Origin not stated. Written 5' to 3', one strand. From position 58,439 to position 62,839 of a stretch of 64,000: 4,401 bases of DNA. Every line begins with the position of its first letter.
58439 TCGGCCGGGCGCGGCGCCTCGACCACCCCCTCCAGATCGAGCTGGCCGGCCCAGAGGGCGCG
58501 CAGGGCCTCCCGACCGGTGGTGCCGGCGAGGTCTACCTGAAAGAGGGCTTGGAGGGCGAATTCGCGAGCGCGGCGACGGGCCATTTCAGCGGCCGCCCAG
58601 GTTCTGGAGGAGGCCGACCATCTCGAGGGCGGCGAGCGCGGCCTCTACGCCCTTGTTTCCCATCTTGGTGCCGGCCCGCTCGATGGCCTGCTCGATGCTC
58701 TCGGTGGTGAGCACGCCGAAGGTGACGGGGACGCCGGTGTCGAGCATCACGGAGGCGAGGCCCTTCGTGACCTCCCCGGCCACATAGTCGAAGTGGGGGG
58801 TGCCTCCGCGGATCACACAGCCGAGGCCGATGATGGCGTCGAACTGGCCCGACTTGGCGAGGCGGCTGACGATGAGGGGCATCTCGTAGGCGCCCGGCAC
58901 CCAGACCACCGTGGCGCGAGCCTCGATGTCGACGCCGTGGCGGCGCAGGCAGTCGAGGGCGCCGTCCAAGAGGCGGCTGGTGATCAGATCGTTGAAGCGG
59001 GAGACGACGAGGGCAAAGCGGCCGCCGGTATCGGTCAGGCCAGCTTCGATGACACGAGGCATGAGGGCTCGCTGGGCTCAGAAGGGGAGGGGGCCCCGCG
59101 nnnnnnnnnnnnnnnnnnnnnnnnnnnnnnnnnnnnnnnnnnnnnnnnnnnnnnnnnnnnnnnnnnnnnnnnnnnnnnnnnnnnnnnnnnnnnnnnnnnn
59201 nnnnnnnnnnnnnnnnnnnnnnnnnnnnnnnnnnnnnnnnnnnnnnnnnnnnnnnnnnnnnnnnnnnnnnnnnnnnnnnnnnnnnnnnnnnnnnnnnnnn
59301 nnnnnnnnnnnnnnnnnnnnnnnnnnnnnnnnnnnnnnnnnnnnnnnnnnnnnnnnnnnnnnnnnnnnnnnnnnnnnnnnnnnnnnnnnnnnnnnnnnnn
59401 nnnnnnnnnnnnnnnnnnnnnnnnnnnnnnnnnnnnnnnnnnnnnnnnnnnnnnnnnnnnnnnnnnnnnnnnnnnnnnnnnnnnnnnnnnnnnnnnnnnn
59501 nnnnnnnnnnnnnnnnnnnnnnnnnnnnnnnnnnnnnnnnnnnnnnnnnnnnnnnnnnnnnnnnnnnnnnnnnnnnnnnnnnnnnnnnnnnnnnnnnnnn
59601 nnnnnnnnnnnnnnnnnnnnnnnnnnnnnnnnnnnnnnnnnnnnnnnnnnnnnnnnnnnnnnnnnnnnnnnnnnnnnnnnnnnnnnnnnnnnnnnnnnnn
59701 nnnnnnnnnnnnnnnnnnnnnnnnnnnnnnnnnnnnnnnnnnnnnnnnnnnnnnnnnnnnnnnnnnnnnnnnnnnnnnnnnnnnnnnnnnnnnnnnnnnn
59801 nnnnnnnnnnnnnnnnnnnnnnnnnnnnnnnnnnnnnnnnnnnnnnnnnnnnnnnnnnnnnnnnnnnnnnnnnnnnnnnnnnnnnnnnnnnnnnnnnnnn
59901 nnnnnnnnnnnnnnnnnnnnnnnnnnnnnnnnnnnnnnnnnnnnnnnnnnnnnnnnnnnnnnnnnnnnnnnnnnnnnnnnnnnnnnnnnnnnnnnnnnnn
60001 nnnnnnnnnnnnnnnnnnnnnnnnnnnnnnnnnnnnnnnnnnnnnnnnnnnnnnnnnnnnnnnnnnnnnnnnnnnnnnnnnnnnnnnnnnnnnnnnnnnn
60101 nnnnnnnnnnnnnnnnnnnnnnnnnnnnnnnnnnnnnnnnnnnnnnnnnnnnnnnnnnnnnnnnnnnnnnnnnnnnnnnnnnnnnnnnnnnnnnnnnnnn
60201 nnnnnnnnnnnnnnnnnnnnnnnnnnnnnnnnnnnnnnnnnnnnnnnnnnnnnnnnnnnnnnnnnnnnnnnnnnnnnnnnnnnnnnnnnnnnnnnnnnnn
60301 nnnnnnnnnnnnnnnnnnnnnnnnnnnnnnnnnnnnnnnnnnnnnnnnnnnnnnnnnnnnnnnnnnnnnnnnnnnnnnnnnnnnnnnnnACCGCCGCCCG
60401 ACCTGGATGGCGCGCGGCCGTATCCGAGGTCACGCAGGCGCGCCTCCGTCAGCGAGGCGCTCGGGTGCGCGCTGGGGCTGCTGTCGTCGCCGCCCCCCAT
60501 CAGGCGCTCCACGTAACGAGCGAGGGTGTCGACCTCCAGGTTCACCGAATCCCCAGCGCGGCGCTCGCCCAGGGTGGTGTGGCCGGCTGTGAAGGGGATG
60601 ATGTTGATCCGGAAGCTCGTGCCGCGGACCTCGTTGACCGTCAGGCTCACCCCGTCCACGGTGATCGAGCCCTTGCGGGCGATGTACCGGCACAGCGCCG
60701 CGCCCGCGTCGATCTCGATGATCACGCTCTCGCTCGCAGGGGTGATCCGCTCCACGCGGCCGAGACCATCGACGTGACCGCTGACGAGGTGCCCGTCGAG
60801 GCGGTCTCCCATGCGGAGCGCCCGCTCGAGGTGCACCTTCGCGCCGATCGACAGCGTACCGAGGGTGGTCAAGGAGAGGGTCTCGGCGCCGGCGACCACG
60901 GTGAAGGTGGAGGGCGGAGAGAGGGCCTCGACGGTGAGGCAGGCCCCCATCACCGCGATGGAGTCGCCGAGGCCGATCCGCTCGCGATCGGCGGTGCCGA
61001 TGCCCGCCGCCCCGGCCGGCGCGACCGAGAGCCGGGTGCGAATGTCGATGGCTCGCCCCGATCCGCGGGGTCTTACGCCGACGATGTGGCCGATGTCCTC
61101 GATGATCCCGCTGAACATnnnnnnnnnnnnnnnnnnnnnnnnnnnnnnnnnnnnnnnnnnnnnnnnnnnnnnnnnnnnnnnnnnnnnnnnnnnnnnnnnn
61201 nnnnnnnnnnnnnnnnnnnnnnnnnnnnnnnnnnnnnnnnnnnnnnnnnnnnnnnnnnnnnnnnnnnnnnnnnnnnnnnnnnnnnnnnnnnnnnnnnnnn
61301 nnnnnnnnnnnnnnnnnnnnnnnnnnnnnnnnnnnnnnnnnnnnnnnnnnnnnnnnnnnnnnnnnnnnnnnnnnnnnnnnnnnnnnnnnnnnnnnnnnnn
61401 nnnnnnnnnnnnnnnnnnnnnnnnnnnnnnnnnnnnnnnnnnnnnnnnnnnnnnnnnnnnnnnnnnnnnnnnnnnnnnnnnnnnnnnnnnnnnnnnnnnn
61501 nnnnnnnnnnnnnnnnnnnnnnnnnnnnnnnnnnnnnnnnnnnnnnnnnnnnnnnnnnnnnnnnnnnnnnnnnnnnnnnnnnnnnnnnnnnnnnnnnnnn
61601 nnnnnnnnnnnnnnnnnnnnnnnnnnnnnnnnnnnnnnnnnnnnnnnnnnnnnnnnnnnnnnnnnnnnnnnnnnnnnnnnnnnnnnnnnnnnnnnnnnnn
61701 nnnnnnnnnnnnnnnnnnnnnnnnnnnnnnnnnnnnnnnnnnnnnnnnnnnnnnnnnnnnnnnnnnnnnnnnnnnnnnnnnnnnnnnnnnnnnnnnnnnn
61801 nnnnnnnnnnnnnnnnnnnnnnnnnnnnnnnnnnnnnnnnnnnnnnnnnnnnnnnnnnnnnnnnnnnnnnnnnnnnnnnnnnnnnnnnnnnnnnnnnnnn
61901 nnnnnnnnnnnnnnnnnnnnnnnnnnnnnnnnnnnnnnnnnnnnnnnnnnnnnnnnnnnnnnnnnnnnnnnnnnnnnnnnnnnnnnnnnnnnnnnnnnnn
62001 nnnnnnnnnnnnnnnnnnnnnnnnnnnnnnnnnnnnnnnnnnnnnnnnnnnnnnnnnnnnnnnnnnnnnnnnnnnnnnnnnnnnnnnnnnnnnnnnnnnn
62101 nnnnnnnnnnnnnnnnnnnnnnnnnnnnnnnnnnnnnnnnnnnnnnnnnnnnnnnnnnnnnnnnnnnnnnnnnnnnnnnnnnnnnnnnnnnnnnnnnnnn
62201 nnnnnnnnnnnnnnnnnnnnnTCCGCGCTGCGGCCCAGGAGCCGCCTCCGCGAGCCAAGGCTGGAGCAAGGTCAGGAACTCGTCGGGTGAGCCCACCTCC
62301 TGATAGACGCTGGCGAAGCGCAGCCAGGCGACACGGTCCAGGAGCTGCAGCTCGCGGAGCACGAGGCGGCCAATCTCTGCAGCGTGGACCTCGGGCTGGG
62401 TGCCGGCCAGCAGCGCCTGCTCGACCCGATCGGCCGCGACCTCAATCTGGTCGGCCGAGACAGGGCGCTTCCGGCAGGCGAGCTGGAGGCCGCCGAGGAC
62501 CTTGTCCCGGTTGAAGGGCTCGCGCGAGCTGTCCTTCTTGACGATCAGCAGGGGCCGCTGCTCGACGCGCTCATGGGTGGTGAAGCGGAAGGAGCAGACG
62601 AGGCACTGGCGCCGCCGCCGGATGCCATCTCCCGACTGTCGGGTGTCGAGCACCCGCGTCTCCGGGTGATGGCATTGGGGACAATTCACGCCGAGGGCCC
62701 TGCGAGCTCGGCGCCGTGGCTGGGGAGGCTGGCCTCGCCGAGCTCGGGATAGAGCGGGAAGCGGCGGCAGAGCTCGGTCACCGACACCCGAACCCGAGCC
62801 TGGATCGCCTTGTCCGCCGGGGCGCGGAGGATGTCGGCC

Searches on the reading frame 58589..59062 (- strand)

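Call 87: search_protein_families(library=pfam, proteins=[window:58589-59062:-], max_evalue=0.01)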
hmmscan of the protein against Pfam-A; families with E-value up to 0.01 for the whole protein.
window:58589-59062:- (158 aa): 1 family
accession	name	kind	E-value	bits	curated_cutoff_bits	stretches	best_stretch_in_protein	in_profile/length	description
PF00885.24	DMRL_synthase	-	1.4e-57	194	26.7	1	15-152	3-138/139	6,7-dimethyl-8-ribityllumazine synthase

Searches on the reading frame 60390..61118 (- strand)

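Call 87: search_protein_families(library=pfam, proteins=[window:60390-61118:-], max_evalue=0.01)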
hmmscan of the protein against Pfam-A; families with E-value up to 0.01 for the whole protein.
window:60390-61118:- (243 aa): 1 family
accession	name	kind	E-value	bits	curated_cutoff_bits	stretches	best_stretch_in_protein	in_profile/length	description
PF00677.23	Lum_binding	-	9.8e-43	144.5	27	2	113-197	1-86/86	Lumazine binding domain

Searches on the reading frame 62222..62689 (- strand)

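Call 87: search_protein_families(library=pfam, proteins=[window:62222-62689:-], max_evalue=0.01)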
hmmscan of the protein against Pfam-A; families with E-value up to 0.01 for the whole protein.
window:62222-62689:- (156 aa): 2 families
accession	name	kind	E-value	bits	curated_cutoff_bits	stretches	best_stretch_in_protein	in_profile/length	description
PF22811.2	Zn_ribbon_NrdR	-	1.2e-16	60.8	27.2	1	1-40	1-42/42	Transcriptional repressor NrdR-like, N-terminal domain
PF03477.21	ATP-cone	-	1.7e-15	57.7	25.8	1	48-131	2-84/88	ATP cone domain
